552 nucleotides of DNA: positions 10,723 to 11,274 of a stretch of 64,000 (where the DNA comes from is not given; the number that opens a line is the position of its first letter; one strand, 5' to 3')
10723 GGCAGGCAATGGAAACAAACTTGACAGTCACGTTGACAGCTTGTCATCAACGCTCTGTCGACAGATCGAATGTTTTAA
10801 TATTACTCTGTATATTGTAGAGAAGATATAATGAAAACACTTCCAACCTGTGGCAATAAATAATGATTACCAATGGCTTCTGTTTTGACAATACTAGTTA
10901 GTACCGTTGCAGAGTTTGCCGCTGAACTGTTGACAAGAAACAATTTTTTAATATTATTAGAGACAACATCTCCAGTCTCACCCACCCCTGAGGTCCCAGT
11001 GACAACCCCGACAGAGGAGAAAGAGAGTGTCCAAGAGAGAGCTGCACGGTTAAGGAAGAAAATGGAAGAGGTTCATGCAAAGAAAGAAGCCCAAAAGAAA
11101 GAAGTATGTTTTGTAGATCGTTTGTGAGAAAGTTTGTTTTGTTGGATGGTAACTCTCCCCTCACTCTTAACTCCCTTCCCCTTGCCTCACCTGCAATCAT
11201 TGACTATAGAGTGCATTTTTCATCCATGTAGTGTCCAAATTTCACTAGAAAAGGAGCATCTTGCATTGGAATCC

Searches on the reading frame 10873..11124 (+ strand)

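Call 16: search_protein_families(library=pfam, proteins=[window:10873-11124:+], max_evalue=0.1)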
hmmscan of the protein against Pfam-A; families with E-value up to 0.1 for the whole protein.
seq(84 aa): 3 families
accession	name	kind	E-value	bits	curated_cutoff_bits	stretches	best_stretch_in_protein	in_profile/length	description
PF15070.11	GOLGA2L5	-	0.0051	16.2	29.2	1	25-76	58-109/520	Putative golgin subfamily A member 2-like protein 5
PF05164.18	ZapA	-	0.017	15.9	23.8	1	40-77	9-46/88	Cell division protein ZapA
PF00582.32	Usp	-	0.041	14.9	24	1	12-76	18-84/141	Universal stress protein family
